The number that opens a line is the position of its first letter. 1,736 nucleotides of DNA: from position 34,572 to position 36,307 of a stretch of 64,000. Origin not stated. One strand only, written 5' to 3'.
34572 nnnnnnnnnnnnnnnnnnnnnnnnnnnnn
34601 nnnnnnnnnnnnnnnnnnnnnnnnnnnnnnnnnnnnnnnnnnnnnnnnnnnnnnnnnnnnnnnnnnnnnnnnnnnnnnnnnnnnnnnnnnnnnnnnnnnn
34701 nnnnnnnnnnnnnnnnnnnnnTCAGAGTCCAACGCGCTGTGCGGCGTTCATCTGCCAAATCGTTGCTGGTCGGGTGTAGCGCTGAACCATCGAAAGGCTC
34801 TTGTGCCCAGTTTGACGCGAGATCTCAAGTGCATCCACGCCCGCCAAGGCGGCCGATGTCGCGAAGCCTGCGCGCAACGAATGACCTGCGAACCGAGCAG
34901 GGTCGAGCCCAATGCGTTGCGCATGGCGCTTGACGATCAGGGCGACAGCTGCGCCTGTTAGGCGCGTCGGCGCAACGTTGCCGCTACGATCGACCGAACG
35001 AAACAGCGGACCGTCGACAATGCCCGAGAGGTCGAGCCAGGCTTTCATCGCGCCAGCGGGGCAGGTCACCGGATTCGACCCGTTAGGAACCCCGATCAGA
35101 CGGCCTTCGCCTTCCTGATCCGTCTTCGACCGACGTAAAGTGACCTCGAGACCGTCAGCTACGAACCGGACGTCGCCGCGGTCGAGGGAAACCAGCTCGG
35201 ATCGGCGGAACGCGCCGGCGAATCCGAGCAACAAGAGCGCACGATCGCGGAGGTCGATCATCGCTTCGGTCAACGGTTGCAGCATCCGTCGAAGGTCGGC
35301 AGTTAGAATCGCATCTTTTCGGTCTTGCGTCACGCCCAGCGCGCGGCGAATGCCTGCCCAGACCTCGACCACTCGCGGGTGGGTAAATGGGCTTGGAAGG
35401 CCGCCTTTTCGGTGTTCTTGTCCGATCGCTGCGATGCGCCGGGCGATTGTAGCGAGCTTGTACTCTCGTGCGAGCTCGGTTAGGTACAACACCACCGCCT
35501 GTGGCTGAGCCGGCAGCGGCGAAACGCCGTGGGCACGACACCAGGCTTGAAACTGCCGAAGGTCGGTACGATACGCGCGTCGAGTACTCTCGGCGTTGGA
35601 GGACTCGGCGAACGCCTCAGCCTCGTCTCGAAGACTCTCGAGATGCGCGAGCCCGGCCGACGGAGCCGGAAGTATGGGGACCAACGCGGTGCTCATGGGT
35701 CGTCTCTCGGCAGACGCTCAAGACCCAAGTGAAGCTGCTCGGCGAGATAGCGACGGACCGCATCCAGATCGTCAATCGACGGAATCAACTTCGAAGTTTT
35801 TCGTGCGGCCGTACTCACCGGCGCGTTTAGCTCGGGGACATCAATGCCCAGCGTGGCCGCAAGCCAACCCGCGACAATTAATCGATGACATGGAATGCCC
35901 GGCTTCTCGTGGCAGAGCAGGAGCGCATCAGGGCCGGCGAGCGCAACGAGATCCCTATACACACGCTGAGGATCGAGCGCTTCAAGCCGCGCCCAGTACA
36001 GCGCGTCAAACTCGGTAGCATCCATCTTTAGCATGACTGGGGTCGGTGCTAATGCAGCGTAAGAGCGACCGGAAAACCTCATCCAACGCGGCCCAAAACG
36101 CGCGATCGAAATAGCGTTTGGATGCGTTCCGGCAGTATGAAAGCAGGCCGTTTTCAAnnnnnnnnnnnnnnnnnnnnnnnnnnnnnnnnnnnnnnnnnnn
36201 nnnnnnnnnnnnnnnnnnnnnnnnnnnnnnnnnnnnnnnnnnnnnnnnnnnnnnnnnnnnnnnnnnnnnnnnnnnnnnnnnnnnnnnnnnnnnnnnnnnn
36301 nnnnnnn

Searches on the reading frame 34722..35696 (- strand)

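Call 33: search_protein_families(library=pfam, proteins=[window:34722-35696:-], max_evalue=0.001)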
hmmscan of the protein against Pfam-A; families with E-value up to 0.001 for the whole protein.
window:34722-35696:- (324 aa): 2 families
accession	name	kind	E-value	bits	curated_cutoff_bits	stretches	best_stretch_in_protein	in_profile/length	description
PF00589.27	Phage_integrase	-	7.6e-17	62.1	27.1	1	134-311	7-169/172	Phage integrase family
PF02899.23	Phage_int_SAM_1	-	1e-08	35.8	22.3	1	31-91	11-72/83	Phage integrase, N-terminal SAM-like domain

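Call 129: search_protein_families(library=phrogs, proteins=[window:34722-35696:-], max_evalue=0.001)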
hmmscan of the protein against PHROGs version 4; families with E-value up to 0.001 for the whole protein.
window:34722-35696:- (324 aa): 2 families
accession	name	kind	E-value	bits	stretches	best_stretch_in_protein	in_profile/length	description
phrog_1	-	integration and excision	1.4e-22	81.7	1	34-312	182-437/611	integrase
phrog_216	-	integration and excision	1.2e-19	71.6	1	118-310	44-224/301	integrase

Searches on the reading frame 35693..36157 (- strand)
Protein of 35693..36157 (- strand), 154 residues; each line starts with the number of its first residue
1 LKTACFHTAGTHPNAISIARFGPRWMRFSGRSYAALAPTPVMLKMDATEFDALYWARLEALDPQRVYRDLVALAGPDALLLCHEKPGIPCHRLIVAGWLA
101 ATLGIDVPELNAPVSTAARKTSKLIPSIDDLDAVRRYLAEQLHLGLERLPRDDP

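Call 33: search_protein_families(library=pfam, proteins=[window:35693-36157:-], max_evalue=0.001)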
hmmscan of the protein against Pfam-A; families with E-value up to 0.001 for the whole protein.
window:35693-36157:- (154 aa): 0 families

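Call 129: search_protein_families(library=phrogs, proteins=[window:35693-36157:-], max_evalue=0.001)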
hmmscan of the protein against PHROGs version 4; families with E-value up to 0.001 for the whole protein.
window:35693-36157:- (154 aa): 1 family
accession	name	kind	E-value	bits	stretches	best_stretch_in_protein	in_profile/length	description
phrog_2450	-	unknown function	4.1e-16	60.5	1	10-113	49-163/346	-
